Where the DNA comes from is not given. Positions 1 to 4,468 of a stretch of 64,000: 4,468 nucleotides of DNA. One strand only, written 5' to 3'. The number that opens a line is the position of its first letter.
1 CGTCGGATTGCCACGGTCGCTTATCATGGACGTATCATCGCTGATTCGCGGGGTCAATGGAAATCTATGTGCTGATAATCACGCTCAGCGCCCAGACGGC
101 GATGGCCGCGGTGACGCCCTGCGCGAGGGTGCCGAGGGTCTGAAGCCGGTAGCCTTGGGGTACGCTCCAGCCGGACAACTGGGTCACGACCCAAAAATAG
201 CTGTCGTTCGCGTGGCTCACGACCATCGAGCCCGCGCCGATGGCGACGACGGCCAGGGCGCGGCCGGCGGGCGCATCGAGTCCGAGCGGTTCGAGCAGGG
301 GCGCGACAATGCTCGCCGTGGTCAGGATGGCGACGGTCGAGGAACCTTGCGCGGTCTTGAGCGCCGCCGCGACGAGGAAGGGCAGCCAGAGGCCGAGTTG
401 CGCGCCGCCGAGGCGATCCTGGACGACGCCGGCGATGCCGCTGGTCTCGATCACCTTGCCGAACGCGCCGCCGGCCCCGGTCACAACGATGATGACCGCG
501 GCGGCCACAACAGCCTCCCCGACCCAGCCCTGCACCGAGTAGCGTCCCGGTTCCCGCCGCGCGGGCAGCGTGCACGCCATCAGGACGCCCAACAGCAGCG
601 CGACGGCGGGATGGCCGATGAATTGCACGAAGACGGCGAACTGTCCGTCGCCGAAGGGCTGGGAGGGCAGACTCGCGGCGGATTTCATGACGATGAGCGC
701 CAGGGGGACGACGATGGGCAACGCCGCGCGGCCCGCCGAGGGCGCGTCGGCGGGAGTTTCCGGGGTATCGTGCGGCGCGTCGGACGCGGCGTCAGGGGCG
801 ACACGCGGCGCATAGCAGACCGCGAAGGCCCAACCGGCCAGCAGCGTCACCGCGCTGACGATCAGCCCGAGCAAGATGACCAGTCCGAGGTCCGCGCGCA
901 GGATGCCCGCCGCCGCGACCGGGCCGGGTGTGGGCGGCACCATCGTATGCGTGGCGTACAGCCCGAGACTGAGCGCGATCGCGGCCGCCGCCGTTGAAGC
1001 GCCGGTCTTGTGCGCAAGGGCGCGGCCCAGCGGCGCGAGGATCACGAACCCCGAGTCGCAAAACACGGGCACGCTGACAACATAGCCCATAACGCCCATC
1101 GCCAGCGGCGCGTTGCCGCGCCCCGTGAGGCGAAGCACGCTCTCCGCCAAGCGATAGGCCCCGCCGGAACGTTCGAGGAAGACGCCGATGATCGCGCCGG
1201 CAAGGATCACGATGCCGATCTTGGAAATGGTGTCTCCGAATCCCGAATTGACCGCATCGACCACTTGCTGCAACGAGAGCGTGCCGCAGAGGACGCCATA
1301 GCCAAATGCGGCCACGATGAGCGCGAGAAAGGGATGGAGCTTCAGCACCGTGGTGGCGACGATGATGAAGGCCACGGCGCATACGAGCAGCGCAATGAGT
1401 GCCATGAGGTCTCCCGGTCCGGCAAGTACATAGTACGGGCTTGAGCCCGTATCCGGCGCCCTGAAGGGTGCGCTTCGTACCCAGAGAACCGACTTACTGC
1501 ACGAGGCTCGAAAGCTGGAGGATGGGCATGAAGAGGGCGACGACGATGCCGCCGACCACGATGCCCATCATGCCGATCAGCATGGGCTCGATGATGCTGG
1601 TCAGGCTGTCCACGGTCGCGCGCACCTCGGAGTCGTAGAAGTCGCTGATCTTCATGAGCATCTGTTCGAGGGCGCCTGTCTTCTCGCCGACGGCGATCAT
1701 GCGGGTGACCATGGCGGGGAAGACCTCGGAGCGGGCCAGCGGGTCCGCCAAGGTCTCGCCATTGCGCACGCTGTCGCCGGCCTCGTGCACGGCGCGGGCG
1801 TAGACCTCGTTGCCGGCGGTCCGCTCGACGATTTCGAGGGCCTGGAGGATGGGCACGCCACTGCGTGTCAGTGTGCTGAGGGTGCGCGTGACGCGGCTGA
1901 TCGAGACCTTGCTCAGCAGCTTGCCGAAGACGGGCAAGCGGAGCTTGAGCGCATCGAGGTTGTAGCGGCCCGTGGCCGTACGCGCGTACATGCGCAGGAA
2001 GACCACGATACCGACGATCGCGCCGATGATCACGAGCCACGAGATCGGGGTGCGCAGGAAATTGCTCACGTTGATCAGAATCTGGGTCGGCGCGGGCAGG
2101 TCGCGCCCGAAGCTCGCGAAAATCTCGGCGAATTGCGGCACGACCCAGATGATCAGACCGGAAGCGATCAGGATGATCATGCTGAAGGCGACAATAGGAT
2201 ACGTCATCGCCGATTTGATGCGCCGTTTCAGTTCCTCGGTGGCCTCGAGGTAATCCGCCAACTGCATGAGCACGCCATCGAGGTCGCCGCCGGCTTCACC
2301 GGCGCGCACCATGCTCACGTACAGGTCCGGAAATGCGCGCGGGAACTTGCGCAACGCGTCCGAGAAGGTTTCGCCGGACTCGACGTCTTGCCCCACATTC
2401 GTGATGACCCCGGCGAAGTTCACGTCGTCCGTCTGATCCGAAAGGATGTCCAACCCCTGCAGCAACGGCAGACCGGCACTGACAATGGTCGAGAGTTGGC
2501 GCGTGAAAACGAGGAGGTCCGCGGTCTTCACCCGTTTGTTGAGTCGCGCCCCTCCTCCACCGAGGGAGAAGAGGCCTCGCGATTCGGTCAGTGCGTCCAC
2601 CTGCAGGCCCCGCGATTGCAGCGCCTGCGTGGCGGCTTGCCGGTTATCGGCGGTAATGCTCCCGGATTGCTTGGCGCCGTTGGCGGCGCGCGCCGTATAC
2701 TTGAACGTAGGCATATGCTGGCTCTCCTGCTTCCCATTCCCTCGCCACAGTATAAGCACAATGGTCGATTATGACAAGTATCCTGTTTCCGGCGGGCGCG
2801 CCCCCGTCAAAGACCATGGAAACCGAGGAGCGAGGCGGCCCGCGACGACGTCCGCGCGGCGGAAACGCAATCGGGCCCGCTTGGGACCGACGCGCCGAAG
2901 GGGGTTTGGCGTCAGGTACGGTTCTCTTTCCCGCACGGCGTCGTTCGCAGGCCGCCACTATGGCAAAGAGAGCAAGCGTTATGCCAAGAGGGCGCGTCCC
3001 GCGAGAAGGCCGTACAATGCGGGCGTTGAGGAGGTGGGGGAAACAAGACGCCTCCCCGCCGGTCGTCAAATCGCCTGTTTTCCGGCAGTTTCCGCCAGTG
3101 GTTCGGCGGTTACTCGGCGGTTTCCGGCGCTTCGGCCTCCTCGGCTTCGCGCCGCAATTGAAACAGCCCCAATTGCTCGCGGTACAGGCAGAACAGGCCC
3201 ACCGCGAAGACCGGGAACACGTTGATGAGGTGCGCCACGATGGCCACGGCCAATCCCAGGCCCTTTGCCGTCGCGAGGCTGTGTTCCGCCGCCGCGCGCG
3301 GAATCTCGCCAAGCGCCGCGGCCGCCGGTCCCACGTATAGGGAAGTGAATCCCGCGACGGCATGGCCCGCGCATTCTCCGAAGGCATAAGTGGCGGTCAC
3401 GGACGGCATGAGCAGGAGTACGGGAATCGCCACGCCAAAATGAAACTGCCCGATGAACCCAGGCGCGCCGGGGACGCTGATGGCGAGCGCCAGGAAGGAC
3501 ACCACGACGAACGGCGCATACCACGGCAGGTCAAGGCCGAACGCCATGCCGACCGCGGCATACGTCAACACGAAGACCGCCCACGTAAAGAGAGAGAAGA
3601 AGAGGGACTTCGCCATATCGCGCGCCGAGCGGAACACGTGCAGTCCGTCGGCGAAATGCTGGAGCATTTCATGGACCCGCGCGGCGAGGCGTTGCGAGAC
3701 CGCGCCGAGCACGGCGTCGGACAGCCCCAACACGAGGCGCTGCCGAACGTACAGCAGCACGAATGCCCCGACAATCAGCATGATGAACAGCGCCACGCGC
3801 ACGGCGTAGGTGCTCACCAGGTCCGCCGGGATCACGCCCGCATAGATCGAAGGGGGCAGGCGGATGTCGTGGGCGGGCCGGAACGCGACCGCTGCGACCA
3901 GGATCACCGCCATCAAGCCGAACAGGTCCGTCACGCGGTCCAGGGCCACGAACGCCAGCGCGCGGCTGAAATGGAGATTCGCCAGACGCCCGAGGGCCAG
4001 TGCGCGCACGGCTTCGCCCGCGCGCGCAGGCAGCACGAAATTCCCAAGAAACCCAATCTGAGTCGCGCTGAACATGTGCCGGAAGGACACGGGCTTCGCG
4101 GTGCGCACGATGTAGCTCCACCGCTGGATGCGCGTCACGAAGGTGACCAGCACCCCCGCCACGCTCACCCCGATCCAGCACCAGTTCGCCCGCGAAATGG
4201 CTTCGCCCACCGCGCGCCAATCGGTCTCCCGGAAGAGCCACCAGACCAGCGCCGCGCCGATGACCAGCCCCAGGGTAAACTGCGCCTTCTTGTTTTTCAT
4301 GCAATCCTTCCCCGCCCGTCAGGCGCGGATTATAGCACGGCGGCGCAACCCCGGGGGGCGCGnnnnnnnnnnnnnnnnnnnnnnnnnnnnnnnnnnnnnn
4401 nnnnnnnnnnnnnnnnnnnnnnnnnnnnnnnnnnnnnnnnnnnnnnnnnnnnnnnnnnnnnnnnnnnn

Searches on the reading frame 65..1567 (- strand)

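Call 101: search_protein_families(library=pfam, proteins=[window:65-1567:-], max_evalue=0.0001)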
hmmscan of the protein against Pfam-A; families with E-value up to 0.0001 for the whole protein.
window:65-1567:- (500 aa): 1 family
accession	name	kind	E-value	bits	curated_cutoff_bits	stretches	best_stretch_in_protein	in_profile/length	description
PF02447.22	GntP_permease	-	1.4e-91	307.8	22.5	1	57-497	3-440/440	GntP family permease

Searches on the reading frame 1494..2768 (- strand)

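Call 101: search_protein_families(library=pfam, proteins=[window:1494-2768:-], max_evalue=0.0001)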
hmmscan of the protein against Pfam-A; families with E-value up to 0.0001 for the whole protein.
window:1494-2768:- (424 aa): 1 family
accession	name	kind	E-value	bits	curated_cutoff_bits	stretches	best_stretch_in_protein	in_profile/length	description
PF00482.28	T2SSF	-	7.9e-67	223.4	25.2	2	88-211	1-125/125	Type II secretion system (T2SS), protein F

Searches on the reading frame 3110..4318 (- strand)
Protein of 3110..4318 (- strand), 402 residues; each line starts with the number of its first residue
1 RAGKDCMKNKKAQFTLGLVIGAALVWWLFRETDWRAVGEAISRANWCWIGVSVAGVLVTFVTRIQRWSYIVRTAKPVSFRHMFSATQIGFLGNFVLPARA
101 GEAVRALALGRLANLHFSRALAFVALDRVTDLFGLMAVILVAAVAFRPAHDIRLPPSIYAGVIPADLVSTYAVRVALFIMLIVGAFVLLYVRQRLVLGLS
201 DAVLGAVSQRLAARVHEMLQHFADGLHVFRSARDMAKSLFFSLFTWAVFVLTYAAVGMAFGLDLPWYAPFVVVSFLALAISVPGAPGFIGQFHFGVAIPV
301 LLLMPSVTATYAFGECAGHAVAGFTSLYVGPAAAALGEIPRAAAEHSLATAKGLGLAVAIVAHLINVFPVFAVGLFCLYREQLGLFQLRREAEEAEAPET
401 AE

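Call 14: search_protein_families(library=pfam, proteins=[window:3110-4318:-], max_evalue=0.001)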
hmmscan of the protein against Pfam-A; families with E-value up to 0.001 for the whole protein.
window:3110-4318:- (402 aa): 1 family
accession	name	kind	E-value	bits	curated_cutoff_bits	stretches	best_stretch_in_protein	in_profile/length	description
PF03706.18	LPG_synthase_TM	-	4e-41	141.9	33.4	1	16-312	3-286/302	Lysylphosphatidylglycerol synthase TM region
